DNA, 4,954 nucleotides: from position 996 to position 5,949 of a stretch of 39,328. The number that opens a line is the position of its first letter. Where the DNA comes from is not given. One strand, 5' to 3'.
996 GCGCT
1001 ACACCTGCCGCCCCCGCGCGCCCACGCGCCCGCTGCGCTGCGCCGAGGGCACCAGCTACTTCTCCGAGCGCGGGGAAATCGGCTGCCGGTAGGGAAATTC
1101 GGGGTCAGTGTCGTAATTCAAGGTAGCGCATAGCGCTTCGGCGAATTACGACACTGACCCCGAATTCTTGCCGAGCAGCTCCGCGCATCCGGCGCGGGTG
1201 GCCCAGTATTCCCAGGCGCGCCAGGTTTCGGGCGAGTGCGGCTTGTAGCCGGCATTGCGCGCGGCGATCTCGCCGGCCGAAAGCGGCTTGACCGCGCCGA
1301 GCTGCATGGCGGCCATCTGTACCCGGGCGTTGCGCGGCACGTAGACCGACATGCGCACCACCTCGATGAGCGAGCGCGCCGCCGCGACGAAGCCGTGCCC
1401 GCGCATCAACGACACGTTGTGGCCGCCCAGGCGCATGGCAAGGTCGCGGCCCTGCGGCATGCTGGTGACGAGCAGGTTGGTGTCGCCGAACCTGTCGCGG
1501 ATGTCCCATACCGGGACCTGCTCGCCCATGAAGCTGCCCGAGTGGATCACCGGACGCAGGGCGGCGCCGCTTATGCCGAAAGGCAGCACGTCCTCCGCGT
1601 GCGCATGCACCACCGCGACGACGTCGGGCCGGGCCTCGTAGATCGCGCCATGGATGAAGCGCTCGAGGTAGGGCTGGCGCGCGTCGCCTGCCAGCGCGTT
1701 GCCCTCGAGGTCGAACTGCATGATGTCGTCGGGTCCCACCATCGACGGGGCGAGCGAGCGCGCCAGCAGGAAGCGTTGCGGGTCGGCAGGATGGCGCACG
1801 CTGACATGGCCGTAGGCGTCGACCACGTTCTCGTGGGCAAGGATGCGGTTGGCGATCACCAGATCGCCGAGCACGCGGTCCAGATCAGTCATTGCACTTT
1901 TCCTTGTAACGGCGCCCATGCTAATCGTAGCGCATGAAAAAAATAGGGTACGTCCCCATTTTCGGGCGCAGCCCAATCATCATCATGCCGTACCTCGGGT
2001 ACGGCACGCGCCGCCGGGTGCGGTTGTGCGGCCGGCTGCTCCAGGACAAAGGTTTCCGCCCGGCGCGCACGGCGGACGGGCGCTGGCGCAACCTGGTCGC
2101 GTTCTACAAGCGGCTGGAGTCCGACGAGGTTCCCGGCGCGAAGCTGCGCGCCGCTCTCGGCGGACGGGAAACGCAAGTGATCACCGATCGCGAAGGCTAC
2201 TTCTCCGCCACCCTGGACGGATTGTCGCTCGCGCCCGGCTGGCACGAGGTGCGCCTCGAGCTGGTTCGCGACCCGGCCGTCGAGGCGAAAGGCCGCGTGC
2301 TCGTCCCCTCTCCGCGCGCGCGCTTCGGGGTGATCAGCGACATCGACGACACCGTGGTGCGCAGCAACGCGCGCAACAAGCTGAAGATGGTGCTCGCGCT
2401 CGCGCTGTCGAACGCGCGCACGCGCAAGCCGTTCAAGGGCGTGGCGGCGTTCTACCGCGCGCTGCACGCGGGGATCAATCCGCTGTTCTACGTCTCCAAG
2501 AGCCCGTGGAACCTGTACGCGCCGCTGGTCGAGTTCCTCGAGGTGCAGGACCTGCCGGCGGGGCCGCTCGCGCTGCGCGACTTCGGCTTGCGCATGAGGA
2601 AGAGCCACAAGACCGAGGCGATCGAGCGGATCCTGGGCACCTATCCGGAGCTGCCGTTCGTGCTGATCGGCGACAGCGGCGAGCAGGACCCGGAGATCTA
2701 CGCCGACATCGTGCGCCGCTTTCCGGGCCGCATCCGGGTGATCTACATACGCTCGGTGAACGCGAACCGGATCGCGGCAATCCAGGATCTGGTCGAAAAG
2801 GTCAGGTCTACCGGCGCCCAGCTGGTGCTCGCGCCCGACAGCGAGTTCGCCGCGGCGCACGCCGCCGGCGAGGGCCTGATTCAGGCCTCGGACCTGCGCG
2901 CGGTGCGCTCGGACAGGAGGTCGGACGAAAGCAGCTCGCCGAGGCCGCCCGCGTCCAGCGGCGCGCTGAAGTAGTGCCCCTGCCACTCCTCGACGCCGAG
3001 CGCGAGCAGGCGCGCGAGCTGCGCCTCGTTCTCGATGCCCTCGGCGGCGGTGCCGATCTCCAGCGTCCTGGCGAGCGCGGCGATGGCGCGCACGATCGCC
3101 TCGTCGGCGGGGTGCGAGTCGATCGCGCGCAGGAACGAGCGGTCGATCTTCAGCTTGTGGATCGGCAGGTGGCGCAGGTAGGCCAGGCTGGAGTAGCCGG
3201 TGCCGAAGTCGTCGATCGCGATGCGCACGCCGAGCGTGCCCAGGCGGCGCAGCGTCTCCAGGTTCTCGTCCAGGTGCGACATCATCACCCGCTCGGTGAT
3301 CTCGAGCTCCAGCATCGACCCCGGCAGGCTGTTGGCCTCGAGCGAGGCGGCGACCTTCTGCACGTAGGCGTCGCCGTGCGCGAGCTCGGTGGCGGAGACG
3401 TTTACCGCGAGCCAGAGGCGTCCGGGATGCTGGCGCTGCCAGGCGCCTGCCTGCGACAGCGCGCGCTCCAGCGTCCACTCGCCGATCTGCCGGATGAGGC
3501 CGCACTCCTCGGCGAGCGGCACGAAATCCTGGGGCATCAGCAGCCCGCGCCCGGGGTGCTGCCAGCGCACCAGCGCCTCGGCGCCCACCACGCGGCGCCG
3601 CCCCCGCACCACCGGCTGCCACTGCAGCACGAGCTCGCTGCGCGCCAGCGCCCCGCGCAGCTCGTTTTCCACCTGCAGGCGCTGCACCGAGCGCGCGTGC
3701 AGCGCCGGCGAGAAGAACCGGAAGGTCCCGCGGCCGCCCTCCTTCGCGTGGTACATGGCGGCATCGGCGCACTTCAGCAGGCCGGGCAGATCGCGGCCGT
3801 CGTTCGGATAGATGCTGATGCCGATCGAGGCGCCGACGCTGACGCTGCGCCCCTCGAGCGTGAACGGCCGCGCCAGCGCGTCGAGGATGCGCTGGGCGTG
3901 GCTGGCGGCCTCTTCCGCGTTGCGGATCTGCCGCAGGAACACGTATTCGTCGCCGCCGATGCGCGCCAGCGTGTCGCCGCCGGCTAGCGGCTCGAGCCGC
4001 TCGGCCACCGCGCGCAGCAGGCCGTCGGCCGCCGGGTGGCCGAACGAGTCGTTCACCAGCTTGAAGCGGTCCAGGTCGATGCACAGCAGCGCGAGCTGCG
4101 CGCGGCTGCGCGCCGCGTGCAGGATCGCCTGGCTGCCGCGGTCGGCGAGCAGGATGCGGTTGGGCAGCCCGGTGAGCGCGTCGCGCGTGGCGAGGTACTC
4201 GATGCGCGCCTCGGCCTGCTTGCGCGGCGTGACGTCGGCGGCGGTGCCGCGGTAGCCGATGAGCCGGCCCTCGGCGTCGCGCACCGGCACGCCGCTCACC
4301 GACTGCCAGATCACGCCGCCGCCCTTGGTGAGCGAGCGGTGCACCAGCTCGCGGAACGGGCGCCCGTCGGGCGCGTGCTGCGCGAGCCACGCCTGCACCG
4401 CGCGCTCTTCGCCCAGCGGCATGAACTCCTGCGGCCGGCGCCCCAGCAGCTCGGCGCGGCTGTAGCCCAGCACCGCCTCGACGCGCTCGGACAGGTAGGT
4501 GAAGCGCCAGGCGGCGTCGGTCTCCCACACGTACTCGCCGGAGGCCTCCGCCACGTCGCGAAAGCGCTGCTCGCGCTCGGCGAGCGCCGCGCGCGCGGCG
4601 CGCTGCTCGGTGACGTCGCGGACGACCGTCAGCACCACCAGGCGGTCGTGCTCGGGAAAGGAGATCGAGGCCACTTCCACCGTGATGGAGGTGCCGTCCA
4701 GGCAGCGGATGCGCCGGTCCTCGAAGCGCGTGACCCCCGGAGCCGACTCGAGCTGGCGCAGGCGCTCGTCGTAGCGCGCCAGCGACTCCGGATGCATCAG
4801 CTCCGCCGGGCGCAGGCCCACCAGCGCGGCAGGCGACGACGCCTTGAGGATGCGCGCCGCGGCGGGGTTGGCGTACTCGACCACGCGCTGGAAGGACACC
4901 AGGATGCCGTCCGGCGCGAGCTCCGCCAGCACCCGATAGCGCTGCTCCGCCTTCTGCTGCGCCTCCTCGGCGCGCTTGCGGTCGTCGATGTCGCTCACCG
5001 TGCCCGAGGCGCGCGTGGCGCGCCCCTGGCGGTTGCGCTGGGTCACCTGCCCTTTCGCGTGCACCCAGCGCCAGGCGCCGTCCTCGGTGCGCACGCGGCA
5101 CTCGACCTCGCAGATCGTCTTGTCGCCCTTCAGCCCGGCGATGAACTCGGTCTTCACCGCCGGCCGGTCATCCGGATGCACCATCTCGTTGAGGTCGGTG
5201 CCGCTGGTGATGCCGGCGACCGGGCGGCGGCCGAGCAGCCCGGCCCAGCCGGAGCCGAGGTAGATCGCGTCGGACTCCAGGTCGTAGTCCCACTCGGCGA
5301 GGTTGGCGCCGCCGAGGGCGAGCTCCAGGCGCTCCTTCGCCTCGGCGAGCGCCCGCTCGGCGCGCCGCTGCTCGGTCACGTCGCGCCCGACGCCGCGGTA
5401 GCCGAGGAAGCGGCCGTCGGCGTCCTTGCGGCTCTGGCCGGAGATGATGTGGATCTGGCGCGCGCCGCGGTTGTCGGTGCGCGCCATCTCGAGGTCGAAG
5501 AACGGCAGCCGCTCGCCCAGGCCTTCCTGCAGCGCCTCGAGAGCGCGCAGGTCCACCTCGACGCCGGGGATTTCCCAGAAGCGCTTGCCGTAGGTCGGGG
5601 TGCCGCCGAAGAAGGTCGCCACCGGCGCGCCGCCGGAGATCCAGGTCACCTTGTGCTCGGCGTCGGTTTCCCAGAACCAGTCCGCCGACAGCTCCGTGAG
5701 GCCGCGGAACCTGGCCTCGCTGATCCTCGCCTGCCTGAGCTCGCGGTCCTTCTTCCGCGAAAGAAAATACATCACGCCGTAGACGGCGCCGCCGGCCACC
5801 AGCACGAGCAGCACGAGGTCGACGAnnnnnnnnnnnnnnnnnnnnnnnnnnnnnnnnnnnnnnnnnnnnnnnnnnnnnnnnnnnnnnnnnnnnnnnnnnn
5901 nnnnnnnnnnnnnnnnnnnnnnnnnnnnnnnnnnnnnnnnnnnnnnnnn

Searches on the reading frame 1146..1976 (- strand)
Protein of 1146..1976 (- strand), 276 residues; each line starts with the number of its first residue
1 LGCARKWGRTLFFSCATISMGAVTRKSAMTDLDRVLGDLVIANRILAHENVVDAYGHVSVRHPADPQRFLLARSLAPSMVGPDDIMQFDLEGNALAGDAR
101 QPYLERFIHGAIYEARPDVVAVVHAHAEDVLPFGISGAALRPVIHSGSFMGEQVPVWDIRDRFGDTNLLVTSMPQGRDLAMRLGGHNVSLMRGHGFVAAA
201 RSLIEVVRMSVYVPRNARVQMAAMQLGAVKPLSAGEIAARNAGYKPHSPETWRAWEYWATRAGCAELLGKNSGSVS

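Call 36: search_protein_families(library=pfam, proteins=[window:1146-1976:-], max_evalue=0.001)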
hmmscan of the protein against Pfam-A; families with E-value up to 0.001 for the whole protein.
window:1146-1976:- (276 aa): 1 family
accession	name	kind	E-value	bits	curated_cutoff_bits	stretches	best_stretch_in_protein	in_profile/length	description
PF00596.27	Aldolase_II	-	1.9e-24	87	22.2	1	39-220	3-182/183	Class II Aldolase and Adducin N-terminal domain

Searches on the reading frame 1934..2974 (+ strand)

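Call 36: search_protein_families(library=pfam, proteins=[window:1934-2974:+], max_evalue=0.001)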
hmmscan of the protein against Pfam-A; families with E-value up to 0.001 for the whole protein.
window:1934-2974:+ (346 aa): 1 family
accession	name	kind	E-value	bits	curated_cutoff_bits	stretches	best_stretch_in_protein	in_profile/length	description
PF09949.15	APP1_cat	-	1.1e-48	165.5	27.1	1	131-273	1-153/154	Phosphatidate phosphatase APP1, catalytic domain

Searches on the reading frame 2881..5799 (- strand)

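Call 36: search_protein_families(library=pfam, proteins=[window:2881-5799:-], max_evalue=0.001)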
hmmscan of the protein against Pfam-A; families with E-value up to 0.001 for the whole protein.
window:2881-5799:- (972 aa): 8 families
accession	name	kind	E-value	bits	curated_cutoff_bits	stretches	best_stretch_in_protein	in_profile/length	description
PF00563.25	EAL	-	1.4e-69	234.5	31.3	1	712-947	2-236/236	EAL domain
PF00990.26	GGDEF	-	6e-39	133.8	23.8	1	537-691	1-160/161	Diguanylate cyclase, GGDEF domain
PF08447.18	PAS_3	-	3.8e-30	104.4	25.6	2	179-268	2-89/89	PAS fold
PF08448.16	PAS_4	-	1.1e-25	90.4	23.1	2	419-527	3-109/110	PAS fold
PF13426.13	PAS_9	-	5.2e-23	81.7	27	2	432-524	12-102/103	PAS domain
PF00989.32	PAS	-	2.2e-19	70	22.6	2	412-523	2-113/113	PAS fold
PF13188.13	PAS_8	-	2.5e-12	46.6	21.8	1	286-337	1-52/65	PAS domain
PF14598.12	PAS_11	-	1.6e-05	25.3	25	0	426-475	7-56/109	PAS domain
